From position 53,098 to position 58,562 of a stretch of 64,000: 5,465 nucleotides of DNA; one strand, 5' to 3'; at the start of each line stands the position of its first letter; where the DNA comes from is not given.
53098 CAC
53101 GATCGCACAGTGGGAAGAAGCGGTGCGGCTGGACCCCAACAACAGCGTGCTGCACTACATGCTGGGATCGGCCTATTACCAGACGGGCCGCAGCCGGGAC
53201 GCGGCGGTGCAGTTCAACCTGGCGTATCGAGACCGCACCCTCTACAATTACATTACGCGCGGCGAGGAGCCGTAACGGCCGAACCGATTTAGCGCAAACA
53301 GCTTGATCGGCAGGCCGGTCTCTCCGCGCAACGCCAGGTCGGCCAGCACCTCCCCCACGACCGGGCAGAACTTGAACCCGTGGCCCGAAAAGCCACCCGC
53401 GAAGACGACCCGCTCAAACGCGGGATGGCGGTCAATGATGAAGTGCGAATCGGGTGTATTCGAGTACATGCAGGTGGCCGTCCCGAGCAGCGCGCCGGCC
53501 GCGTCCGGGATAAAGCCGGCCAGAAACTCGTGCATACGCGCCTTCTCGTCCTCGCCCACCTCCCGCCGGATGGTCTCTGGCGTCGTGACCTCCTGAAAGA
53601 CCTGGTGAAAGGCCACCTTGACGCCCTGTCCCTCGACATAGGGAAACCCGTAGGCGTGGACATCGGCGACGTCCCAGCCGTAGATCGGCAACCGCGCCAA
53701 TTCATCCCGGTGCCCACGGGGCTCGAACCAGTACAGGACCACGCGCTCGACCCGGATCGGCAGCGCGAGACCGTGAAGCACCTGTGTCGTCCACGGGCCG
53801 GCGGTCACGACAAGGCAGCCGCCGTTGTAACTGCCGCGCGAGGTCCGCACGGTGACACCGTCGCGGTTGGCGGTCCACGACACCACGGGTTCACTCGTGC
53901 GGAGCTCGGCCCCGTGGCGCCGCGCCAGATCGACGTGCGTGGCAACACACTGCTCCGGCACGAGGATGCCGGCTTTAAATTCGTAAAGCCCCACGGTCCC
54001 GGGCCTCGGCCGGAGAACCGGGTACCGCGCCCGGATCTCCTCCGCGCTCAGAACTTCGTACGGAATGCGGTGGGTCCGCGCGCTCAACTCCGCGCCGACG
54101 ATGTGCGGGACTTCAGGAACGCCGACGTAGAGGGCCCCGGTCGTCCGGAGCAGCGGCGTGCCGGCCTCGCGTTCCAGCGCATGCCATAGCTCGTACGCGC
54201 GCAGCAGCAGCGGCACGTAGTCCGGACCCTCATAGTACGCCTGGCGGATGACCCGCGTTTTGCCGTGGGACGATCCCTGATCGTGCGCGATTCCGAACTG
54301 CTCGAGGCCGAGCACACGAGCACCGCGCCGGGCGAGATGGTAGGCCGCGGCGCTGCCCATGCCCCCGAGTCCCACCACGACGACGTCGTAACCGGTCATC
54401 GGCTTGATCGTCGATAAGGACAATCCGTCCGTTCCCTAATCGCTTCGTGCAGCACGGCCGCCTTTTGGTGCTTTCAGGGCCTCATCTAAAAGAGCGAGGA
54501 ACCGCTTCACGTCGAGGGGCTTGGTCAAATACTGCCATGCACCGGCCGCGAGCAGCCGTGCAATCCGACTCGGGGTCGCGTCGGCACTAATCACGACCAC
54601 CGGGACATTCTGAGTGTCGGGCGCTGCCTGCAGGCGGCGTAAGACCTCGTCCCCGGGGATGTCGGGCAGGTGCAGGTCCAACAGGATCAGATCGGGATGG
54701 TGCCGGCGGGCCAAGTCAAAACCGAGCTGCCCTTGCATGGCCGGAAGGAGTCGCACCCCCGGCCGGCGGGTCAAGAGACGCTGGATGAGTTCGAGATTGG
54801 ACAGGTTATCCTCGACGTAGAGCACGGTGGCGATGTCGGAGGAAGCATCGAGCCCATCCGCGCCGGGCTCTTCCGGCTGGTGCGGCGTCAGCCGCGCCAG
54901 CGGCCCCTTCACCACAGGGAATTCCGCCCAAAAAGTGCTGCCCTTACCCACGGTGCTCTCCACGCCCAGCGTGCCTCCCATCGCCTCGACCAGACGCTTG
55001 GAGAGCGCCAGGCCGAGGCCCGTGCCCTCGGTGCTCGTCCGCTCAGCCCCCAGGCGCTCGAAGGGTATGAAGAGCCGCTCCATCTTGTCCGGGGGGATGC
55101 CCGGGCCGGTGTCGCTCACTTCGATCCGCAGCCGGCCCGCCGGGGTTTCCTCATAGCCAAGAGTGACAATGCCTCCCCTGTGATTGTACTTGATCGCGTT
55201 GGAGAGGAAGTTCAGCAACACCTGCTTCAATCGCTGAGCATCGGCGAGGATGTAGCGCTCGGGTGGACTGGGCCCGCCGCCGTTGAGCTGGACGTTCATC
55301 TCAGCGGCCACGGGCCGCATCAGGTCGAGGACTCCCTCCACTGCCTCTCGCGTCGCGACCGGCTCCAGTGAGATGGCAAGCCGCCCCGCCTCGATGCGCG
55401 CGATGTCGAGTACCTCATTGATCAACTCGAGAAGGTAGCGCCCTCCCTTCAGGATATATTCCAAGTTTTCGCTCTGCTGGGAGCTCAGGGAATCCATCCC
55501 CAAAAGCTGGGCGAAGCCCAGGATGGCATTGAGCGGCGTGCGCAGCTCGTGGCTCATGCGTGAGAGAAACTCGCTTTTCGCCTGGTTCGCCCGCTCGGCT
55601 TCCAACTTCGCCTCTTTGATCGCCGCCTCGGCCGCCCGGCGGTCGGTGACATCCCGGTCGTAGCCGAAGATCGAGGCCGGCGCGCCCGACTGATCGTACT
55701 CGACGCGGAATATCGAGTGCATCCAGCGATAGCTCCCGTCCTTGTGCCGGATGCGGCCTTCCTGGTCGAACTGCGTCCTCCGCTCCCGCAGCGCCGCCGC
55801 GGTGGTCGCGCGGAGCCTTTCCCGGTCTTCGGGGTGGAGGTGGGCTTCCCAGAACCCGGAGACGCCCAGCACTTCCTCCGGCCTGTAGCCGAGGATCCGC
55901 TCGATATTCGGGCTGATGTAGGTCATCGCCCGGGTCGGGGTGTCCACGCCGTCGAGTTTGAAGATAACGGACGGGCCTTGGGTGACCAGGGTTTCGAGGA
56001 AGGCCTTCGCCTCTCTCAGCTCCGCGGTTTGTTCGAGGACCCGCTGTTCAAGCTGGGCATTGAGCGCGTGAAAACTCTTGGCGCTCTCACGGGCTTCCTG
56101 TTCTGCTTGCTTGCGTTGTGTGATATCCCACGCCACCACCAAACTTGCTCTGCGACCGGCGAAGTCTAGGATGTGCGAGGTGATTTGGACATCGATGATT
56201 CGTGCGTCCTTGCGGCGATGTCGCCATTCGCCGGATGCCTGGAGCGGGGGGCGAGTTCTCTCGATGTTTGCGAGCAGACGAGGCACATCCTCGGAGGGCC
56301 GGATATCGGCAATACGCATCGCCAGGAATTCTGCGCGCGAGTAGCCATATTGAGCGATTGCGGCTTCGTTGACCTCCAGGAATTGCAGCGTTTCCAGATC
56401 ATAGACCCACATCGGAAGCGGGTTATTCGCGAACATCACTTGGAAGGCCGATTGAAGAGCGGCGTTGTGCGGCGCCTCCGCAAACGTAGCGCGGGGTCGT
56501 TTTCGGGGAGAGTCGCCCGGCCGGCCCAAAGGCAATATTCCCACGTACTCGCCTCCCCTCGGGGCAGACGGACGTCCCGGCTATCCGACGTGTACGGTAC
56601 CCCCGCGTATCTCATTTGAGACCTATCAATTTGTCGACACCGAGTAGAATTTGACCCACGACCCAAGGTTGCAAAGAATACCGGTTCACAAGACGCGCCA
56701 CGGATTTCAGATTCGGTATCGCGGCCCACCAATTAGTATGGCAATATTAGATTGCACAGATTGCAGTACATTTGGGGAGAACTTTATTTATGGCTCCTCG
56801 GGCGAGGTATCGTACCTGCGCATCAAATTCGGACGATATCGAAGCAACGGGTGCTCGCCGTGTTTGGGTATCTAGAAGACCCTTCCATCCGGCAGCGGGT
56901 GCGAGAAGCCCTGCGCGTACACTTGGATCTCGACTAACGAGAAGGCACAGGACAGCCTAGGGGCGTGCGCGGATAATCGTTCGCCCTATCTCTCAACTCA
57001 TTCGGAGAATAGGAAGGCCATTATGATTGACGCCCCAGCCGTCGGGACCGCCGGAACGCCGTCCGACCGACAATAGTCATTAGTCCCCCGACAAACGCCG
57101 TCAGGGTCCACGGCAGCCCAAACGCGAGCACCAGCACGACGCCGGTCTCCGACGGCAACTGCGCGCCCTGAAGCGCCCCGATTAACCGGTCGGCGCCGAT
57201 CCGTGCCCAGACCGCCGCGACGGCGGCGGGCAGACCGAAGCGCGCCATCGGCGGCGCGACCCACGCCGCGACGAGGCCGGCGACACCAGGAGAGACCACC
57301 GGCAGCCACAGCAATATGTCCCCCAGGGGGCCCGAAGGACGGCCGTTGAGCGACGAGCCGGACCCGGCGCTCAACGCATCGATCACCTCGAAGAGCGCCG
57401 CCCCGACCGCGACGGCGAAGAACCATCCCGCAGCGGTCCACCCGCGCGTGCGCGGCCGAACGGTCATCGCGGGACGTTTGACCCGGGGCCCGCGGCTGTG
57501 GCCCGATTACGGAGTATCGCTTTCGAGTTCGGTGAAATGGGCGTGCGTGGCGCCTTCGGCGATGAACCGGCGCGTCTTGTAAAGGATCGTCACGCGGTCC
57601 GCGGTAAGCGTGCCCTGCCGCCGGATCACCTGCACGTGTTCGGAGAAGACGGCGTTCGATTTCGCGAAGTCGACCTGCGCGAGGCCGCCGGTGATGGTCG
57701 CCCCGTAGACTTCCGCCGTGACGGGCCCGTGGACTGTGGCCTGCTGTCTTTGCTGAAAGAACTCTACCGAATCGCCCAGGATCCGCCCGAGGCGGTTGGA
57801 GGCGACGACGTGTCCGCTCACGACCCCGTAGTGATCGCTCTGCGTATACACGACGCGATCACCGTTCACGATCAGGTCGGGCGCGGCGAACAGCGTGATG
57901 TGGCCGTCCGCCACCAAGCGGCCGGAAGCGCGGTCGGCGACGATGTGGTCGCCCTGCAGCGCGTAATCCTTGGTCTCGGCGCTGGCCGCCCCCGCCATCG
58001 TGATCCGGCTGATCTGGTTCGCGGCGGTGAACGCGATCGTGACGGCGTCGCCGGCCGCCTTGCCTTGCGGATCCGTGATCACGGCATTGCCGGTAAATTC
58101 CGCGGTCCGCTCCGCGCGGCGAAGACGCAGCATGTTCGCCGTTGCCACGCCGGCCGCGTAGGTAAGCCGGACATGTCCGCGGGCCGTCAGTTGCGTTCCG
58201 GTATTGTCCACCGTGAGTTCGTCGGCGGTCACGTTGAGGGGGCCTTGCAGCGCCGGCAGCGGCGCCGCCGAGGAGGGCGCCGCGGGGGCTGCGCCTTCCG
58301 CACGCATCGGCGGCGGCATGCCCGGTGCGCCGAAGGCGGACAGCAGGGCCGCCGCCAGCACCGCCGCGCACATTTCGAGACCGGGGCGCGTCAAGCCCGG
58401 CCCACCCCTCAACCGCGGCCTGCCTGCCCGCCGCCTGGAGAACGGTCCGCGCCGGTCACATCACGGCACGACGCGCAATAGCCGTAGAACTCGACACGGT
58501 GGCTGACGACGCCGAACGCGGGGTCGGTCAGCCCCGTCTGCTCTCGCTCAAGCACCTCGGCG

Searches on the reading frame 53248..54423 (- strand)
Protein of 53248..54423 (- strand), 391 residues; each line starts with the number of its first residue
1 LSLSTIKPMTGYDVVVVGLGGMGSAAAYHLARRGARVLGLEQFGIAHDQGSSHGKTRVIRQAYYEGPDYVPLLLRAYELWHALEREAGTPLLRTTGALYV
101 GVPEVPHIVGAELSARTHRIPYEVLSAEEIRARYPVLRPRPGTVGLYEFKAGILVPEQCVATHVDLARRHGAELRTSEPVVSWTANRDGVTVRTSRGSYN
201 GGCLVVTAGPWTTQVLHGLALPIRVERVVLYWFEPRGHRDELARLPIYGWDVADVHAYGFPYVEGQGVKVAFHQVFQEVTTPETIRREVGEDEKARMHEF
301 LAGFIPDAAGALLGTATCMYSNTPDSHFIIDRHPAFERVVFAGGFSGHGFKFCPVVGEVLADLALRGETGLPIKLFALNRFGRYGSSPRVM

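Call 50: search_protein_families(library=pfam, max_evalue=0.00001, proteins=[window:53248-54423:-])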
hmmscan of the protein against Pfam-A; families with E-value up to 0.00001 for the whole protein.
window:53248-54423:- (391 aa): 1 family
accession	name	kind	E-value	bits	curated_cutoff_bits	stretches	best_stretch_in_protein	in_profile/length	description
PF01266.30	DAO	-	3.8e-53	181.7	27.9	1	13-363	1-353/353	FAD dependent oxidoreductase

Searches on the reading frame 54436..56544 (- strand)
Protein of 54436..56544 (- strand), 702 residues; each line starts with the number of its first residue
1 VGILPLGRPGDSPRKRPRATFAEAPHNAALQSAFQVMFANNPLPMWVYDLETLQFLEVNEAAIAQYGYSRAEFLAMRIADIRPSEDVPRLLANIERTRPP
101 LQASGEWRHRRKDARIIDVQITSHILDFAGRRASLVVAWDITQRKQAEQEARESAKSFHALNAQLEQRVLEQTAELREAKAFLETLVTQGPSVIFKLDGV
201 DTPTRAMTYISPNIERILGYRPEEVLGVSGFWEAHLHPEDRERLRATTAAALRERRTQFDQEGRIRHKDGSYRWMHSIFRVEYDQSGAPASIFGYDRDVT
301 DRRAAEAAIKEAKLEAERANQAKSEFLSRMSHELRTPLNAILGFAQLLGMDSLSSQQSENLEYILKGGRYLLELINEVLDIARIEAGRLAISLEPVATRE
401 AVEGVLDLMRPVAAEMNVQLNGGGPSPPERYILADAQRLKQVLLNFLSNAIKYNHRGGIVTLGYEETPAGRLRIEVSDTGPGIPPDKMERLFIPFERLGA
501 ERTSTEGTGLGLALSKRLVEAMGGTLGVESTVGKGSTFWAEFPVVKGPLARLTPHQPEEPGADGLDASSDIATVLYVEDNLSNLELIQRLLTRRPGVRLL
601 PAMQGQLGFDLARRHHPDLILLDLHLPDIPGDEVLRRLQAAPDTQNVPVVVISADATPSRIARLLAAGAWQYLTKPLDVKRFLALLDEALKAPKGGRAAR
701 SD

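Call 50: search_protein_families(library=pfam, max_evalue=0.00001, proteins=[window:54436-56544:-])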
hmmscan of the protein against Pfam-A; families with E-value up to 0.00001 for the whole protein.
window:54436-56544:- (702 aa): 8 families
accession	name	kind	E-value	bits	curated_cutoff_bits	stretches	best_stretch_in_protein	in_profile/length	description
PF02518.31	HATPase_c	-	8e-31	107.2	26.4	1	435-544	2-109/111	Histidine kinase-, DNA gyrase B-, and HSP90-like ATPase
PF08447.18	PAS_3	-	4e-30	104.4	25.6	1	208-293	2-86/89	PAS fold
PF00512.31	HisKA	-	4e-21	75.3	26.9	1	322-387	1-66/66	His Kinase A (phospho-acceptor) domain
PF00072.30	Response_reg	-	9.5e-21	74.5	30.2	1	574-685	1-109/111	Response regulator receiver domain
PF13426.13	PAS_9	-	9.8e-15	55.1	27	1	207-301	13-103/103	PAS domain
PF00989.32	PAS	-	1.7e-12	47.7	22.6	0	34-137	3-109/113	PAS fold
PF08448.16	PAS_4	-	6.5e-12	46.1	23.1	1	207-304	17-110/110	PAS fold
PF13188.13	PAS_8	-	3.1e-06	27.3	21.8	0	34-86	3-46/65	PAS domain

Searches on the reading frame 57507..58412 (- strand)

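Call 50: search_protein_families(library=pfam, max_evalue=0.00001, proteins=[window:57507-58412:-])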
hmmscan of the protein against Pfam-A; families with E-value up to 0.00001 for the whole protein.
window:57507-58412:- (301 aa): 1 family
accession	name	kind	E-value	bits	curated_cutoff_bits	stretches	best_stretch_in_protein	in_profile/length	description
PF03968.19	LptD_N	-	7.4e-14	52.4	20.4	0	60-161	1-109/113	LptA/(LptD N-terminal domain) LPS transport protein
